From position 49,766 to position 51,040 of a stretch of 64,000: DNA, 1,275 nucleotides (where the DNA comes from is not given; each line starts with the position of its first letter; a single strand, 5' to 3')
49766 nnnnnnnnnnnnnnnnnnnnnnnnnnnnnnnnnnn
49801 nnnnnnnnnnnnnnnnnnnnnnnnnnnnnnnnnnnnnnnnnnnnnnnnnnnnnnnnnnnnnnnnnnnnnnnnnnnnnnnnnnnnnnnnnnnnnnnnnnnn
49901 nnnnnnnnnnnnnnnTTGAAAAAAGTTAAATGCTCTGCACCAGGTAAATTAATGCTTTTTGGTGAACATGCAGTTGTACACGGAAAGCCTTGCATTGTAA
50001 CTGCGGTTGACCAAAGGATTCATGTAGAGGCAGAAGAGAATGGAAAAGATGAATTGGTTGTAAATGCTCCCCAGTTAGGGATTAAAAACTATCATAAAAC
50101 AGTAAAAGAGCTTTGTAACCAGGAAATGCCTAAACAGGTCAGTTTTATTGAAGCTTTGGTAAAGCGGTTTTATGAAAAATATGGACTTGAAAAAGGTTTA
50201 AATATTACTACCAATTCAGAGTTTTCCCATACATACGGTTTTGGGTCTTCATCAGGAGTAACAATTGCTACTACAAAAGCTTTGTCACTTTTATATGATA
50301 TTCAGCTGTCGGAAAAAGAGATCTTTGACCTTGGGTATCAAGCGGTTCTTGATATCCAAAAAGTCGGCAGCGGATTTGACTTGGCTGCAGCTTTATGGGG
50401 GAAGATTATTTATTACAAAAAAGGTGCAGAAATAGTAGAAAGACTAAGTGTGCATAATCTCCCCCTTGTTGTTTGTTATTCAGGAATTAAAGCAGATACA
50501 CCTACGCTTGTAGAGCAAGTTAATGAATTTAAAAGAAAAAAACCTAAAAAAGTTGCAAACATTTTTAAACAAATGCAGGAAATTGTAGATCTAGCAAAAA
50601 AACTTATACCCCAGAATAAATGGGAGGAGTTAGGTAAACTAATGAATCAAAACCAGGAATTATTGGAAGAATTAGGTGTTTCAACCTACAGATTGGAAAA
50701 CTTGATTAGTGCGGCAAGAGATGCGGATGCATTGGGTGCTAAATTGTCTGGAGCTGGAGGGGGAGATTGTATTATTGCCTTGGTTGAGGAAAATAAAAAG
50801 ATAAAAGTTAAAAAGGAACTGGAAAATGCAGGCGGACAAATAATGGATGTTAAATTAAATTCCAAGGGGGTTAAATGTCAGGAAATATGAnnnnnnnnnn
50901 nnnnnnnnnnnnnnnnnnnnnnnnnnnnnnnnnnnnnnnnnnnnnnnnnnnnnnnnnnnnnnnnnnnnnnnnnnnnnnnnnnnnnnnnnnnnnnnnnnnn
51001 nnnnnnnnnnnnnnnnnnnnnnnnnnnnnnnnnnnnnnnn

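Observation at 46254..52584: Lower mevalonate pathway operon with embedded ECF sigma factor and prenyl-chain synthases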

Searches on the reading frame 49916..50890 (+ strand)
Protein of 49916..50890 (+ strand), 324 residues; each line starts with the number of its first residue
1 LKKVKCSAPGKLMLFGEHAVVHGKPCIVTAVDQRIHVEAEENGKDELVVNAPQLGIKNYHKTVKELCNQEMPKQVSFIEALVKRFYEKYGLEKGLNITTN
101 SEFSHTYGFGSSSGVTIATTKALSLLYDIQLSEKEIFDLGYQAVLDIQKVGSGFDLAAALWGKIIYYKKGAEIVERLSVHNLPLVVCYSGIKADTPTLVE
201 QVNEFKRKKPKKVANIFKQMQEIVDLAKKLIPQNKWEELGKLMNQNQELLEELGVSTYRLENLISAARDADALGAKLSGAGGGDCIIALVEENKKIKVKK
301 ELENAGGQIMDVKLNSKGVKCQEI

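Call 3: search_protein_families(library=pfam, proteins=[window:49916-50890:+], max_evalue=0.01)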
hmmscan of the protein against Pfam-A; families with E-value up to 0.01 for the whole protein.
window:49916-50890:+ (324 aa): 4 families
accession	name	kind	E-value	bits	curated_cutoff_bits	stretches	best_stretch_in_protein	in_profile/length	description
PF08544.19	GHMP_kinases_C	-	8.8e-18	64.9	21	1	228-305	2-82/85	GHMP kinases C terminal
PF00288.32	GHMP_kinases_N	-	2.1e-15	57.2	22.3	1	78-163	3-87/87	GHMP kinases N terminal domain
PF10509.15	GalKase_gal_bdg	-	0.00038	20.4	23.1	1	6-38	14-46/49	Galactokinase galactose-binding signature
PF22700.2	MVD-like_N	-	0.0057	16.7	27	0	66-138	52-126/157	Diphosphomevalonate decarboxylase-like N-terminal domain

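Call 4: search_protein_families(library=ncbifam, proteins=[window:49916-50890:+], max_evalue=0.01)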
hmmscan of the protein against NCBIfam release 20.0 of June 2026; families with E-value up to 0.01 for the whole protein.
window:49916-50890:+ (324 aa): 22 families
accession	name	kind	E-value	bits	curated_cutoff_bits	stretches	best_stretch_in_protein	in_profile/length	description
NF003036.0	PRK03926.1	equivalog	7.7e-72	241.9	403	1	4-322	2-299/302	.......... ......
TIGR00549.1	mevalon_kin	equivalog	6.2e-64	216.2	163.05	1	8-289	1-276/276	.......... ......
TIGR01220.1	Pmev_kin_Gr_pos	equivalog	3.3e-34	118.5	165.7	2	5-168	2-178/358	phospho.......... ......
NF040957.1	Arch_PMK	equivalog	1.5e-29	103.5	500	1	6-320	2-314/316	phospho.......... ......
NF003006.0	PRK03817.1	equivalog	8.3e-18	64.5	443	2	200-305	223-328/352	galactokinase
NF003472.0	PRK05101.1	equivalog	8.1e-16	57.9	499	2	4-143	21-161/382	galactokinase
TIGR00131.1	gal_kin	equivalog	8.6e-16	57.8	226.65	2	204-315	269-375/388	galactokinase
NF003705.0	PRK05322.1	equivalog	2.2e-15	56.3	385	2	223-303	280-362/388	galactokinase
NF049969.1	GlMnHpPKinHddA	equivalog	2.2e-14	53.6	600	1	35-322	40-336/338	D-glycero-D-manno-heptose 7-phosphate kinase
NF040656.1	GHMP_GYDIA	hypoth_equivalog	3.3e-12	46.3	225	1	7-295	3-281/299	GYDIA family GHMP kinase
TIGR01920.1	Shik_kin_archae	equivalog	7.8e-12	45.1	126.85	1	63-309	38-263/266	shikimate kinase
NF002288.1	PRK01212.1-4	equivalog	7.9e-11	41.5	194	1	67-305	47-281/303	homoserine kinase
TIGR01219.1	Pmev_kin_ERG8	equivalog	2.3e-09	36.7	376.95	1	106-183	154-247/456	phospho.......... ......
TIGR00191.1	thrB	equivalog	1.4e-08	34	168.25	1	73-311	56-286/304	homoserine kinase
NF001816.0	PRK00555.1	equivalog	4.8e-08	32.4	509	1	215-305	249-339/363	galactokinase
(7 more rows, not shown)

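Call 21: search_solved_structures(query=window:49916-50890:+, max_evalue=0.001, show_alignments=2)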
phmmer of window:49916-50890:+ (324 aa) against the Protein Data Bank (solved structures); distinct sequences matched with E-value up to 0.001: 24.
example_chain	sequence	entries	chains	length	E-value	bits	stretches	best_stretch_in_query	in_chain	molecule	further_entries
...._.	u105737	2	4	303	2.4e-40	142.1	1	4-320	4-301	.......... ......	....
4hac_A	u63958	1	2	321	2.8e-40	141.9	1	4-320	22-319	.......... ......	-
8teb_A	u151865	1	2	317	6.4e-36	127.5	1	4-320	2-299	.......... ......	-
1vis_A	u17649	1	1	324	8.4e-35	123.8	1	7-318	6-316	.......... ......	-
1kkh_A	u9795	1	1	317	1.6e-34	122.9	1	7-311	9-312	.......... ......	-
2hfs_A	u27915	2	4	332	2e-29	106.2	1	9-292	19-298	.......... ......, putative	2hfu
2x7i_A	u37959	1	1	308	1.8e-21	80.1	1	8-307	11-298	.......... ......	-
2oi2_A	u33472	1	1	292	7.1e-17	65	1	100-293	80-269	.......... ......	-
1kvk_A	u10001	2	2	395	1.7e-16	63.7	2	140-319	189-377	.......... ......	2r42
2r3v_A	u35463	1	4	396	1.2e-15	61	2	147-320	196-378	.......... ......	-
3k17_A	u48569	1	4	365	3.4e-15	59.5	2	3-168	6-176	Lin0012 protein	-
8tfo_A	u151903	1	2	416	1.3e-12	51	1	150-292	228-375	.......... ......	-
3k85_A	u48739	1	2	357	1.7e-09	40.7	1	39-314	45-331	D-glycero-D-manno-heptose 1-phosphate kinase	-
1pie_A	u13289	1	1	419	8.5e-09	38.5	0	226-296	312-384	Galactokinase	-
4n3o_A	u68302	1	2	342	3.2e-08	36.5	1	80-321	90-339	Putative D-glycero-D-manno-heptose 7-phosphate kinase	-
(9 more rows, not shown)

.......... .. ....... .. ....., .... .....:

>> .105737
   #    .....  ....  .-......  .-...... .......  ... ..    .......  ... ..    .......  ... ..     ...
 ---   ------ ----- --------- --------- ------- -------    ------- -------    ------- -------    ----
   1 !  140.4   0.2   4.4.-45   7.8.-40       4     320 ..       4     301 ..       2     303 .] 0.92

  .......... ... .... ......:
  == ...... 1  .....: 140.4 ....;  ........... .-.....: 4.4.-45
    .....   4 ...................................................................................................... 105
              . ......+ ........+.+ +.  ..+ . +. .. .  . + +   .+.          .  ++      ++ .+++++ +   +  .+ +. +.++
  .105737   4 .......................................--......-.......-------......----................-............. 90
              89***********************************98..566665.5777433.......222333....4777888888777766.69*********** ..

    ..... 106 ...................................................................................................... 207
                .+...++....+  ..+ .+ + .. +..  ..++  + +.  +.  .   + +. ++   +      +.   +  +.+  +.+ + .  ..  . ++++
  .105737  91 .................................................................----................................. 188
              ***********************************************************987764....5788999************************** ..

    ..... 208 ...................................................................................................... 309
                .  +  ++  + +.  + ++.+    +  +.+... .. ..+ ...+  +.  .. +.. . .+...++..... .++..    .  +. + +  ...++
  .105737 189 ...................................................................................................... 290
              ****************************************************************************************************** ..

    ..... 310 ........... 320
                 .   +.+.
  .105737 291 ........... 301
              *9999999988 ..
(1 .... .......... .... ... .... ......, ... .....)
